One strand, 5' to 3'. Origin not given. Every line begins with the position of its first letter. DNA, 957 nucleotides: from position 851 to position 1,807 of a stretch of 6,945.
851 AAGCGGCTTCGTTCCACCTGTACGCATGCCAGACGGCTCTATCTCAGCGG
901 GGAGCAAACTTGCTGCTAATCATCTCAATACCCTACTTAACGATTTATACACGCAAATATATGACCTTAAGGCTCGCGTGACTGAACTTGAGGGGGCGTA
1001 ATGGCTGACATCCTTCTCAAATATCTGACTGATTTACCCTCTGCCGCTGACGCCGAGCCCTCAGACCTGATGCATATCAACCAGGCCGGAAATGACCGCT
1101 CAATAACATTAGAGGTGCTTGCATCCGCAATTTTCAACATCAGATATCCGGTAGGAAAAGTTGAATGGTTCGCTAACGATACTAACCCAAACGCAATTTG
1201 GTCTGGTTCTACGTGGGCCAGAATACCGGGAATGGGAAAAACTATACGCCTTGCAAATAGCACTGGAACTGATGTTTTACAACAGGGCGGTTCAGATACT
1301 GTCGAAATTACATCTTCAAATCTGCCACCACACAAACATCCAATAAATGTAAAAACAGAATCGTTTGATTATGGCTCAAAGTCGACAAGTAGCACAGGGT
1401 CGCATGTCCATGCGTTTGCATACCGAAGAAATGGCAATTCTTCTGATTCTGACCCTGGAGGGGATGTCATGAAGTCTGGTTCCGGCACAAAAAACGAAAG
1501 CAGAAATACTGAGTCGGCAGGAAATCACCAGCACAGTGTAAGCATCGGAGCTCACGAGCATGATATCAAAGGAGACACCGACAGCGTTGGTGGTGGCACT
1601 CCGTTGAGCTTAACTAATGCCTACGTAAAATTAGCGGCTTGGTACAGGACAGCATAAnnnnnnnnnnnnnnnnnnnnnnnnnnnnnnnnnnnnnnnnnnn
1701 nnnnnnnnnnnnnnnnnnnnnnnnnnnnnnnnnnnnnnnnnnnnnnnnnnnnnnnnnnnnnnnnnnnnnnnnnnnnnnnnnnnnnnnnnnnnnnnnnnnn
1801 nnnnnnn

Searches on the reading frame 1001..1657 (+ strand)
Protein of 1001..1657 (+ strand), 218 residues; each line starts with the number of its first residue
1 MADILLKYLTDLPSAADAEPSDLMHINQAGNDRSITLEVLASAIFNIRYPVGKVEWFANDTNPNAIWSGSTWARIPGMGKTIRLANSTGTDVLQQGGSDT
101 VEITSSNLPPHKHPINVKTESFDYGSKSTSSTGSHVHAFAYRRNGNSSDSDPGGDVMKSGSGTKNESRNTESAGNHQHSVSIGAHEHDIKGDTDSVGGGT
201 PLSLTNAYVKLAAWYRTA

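Call 3: search_protein_families(library=pfam, proteins=[window:1001-1657:+], max_evalue=0.01)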
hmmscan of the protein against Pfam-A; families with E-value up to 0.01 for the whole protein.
window:1001-1657:+ (218 aa): 1 family
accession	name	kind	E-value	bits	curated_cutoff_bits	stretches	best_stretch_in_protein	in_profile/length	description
PF21939.1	Gp10_C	-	1e-08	36.7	27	1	44-217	1-139/139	Baseplate structural protein Gp10, C-terminal domain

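Call 4: search_protein_families(library=phrogs, proteins=[window:1001-1657:+], max_evalue=0.001)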
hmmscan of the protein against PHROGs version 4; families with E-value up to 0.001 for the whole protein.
window:1001-1657:+ (218 aa): 9 families
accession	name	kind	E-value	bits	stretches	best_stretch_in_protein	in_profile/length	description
phrog_5717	-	tail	9.1e-55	187.4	1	1-218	955-1150/1150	tail protein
phrog_4277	-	tail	2.5e-43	149.4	1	17-218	558-780/780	tail fiber protein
phrog_2097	-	tail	1.4e-19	71.3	1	48-217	385-600/644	tail fiber protein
phrog_4618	-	tail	3.9e-16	59.8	1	50-218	246-413/413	tail collar fiber protein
phrog_295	-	tail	3e-11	43.9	1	118-189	680-752/794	tail fiber protein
phrog_6465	-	tail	3e-09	37.9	1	28-217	99-280/281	tail protein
phrog_24267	-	unknown function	4.4e-08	34.1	1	42-147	137-241/266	-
phrog_8239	-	tail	1.4e-05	25.3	1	117-188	524-599/642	tail fiber protein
phrog_14717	-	tail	5.4e-05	24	1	118-189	22-86/228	tail protein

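Call 17: search_protein_families(library=ncbifam, proteins=[window:1001-1657:+], max_evalue=0.01)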
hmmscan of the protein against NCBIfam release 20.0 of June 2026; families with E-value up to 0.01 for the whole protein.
window:1001-1657:+ (218 aa): 0 families

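Call 87: search_protein_families(library=padloc, proteins=[window:1001-1657:+], max_evalue=0.001)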
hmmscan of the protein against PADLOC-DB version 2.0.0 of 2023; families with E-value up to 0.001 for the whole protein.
window:1001-1657:+ (218 aa): 0 families
